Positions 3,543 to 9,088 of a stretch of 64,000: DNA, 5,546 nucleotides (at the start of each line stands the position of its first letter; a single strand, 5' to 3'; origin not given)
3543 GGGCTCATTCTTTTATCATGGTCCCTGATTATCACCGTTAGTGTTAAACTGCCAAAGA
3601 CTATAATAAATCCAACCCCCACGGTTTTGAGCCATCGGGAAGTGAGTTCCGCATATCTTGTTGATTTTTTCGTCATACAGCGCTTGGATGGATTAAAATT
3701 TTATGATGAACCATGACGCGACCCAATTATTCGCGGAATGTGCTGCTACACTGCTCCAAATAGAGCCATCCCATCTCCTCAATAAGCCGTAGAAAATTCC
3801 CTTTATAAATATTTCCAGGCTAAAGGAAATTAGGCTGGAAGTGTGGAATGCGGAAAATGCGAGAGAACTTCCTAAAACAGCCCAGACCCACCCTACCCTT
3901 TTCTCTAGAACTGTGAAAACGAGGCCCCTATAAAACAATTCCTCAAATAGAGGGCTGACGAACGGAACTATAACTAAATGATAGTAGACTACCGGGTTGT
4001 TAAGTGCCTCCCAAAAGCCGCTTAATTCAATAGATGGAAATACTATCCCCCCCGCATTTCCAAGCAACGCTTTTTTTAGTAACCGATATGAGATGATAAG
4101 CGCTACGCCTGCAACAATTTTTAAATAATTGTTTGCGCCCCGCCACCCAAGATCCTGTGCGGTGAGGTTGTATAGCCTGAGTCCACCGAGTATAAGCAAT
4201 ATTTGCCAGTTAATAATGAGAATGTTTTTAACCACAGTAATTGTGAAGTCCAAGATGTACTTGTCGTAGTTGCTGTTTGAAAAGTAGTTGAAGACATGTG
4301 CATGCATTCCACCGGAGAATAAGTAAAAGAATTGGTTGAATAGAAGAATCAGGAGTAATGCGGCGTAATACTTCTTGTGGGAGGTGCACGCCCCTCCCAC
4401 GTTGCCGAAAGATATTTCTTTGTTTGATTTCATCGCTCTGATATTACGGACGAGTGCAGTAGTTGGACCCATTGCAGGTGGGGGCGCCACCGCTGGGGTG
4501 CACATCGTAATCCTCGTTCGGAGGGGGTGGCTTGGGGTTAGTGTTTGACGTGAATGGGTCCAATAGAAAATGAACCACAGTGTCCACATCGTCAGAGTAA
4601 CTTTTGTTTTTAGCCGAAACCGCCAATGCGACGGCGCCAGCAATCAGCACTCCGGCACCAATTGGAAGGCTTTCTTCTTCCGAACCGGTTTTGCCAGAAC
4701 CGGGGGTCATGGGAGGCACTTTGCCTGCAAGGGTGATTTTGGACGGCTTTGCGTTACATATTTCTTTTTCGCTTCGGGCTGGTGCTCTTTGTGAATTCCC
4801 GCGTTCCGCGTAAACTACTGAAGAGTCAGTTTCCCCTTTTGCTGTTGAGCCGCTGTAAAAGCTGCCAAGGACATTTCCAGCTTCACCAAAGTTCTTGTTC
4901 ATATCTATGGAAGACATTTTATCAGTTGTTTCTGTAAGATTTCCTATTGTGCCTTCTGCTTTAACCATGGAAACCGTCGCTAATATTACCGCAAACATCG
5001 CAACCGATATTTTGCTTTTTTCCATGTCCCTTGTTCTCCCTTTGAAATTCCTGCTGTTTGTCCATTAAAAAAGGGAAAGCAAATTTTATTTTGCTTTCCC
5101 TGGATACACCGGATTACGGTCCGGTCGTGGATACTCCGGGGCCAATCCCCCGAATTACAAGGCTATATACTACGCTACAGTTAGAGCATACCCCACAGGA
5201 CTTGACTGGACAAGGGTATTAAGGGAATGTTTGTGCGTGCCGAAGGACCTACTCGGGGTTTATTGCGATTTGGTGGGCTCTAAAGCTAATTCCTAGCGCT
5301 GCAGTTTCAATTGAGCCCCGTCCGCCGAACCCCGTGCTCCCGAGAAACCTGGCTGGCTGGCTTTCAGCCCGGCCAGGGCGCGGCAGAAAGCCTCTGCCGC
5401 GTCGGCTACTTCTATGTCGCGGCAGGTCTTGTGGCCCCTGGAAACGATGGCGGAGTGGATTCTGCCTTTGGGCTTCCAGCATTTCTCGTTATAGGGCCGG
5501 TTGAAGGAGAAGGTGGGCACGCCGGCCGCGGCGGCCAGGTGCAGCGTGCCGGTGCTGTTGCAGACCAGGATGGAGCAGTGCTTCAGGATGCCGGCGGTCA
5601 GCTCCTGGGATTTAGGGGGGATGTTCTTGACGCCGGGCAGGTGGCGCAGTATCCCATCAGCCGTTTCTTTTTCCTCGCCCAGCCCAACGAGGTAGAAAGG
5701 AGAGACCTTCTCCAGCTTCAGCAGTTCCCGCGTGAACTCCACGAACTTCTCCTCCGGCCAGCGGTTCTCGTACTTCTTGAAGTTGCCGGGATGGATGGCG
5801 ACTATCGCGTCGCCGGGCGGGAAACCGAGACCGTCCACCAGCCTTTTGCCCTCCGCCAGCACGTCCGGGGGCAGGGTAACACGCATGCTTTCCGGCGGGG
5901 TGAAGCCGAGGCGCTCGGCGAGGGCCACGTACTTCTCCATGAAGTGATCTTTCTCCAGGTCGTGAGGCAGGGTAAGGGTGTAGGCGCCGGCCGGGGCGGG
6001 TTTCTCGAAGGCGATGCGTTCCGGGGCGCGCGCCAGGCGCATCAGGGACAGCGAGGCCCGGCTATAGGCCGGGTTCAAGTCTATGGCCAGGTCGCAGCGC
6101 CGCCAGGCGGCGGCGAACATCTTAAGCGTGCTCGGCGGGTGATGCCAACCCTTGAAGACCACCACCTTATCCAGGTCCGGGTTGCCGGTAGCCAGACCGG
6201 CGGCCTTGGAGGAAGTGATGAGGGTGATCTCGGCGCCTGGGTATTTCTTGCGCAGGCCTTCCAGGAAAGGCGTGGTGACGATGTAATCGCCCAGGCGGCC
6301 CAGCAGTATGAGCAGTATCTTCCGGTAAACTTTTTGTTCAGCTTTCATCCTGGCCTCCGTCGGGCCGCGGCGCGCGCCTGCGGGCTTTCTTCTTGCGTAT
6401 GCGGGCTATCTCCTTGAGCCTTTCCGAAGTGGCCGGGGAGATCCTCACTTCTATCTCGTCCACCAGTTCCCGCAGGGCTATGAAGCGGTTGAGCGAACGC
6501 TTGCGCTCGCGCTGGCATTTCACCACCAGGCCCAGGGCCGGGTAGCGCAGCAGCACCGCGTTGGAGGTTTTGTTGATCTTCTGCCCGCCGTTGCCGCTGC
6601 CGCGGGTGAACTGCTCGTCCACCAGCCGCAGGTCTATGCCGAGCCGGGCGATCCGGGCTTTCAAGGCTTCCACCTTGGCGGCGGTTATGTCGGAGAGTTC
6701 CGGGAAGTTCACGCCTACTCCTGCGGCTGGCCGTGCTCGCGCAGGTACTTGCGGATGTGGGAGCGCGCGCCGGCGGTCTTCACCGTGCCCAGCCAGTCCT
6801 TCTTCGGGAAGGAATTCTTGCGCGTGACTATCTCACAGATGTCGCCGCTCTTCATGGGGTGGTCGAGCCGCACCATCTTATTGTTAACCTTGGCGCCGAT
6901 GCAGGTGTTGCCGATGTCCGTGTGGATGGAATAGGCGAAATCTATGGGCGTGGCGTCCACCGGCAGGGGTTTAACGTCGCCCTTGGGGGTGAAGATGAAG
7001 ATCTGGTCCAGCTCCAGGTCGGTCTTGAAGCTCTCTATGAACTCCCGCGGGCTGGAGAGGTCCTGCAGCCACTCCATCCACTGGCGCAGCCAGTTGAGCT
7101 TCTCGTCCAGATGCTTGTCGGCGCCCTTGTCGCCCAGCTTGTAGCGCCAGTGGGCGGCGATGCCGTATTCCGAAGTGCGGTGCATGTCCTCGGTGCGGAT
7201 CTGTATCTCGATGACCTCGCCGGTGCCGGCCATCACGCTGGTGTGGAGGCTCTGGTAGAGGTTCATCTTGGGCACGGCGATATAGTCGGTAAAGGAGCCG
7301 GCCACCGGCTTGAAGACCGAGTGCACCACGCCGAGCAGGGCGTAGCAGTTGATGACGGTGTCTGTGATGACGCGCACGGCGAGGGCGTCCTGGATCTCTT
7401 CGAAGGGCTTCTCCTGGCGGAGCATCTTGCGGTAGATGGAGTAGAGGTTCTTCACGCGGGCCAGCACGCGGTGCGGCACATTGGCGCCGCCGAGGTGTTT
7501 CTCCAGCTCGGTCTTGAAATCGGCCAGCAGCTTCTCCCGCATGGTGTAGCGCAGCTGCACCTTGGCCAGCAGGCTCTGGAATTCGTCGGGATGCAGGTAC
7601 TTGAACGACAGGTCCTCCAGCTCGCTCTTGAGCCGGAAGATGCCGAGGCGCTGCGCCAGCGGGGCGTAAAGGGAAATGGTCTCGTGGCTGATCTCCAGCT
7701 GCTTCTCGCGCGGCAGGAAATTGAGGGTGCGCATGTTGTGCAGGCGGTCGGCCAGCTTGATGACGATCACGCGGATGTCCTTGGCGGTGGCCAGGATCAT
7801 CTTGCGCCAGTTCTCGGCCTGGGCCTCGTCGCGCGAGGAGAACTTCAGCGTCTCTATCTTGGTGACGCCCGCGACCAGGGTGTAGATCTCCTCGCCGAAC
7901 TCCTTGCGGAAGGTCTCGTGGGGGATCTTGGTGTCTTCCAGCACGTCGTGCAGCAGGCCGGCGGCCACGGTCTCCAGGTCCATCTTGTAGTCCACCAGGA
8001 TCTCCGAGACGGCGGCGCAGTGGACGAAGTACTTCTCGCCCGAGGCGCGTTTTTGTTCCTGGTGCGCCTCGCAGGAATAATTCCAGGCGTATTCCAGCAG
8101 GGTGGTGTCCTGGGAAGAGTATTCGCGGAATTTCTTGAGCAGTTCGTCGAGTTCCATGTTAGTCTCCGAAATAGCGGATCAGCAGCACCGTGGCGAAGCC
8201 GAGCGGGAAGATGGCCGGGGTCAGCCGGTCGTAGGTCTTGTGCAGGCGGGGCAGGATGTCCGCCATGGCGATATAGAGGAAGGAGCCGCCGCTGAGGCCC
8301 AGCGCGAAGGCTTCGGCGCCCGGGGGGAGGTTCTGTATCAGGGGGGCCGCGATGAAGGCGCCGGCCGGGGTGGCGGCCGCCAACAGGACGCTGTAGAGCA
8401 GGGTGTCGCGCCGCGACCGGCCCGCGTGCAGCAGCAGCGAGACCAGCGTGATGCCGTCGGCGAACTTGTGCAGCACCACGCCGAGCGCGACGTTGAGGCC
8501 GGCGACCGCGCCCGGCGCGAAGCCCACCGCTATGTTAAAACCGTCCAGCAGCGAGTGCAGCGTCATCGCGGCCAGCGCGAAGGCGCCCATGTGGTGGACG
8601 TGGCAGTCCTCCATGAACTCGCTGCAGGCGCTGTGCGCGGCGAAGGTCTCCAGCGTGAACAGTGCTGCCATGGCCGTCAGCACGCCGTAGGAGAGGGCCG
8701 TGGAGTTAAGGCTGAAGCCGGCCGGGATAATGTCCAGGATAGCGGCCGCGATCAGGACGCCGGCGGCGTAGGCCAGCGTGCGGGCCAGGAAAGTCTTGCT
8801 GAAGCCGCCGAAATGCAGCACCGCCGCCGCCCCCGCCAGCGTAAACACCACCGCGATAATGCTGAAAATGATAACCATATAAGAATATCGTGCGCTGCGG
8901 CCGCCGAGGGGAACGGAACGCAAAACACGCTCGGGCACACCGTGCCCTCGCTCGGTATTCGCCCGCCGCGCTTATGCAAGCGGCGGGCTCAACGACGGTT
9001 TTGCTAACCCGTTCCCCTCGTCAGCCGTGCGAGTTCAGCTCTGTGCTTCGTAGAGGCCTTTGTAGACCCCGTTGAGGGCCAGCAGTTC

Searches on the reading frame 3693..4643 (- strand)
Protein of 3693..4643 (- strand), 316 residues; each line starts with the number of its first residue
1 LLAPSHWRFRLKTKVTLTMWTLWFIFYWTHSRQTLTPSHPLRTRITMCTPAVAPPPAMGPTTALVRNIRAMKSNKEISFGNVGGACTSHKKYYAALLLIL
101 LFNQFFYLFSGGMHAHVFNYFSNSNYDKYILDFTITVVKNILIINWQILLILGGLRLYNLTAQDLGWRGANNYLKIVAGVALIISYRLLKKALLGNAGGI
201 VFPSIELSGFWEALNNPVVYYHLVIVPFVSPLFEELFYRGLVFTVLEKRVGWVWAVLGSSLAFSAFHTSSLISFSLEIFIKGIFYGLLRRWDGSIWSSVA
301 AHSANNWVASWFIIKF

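Call 65: search_protein_families(library=pfam, proteins=[window:3693-4643:-], max_evalue=0.00001)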
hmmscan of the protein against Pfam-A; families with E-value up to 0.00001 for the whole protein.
window:3693-4643:- (316 aa): 1 family
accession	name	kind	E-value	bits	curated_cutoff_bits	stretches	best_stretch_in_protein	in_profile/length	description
PF02517.21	Rce1-like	-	5.6e-20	71.9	22.4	1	221-308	6-93/93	Type II CAAX prenyl endopeptidase Rce1-like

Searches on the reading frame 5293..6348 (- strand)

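Call 65: search_protein_families(library=pfam, proteins=[window:5293-6348:-], max_evalue=0.00001)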
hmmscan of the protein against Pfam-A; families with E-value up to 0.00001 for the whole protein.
window:5293-6348:- (351 aa): 1 family
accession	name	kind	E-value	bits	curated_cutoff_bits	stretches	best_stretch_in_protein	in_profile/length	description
PF01075.23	Glyco_transf_9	-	1.2e-11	44.9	22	1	84-309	10-236/247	Glycosyltransferase family 9 (heptosyltransferase)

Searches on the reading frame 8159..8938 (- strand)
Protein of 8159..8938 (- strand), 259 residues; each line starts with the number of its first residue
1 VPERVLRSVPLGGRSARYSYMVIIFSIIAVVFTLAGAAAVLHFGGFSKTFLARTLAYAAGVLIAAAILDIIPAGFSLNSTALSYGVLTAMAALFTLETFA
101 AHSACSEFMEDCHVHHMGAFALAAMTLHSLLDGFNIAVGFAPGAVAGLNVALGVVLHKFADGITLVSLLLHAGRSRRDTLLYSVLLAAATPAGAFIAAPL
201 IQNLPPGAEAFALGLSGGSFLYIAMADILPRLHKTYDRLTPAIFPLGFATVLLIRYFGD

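Call 77: search_protein_families(library=pfam, proteins=[window:8159-8938:-], max_evalue=0.001)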
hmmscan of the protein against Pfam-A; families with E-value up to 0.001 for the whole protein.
window:8159-8938:- (259 aa): 1 family
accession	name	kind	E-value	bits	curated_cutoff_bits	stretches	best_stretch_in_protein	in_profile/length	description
PF02535.28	Zip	-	1.6e-18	67.4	35.1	1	113-254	173-322/323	ZIP Zinc transporter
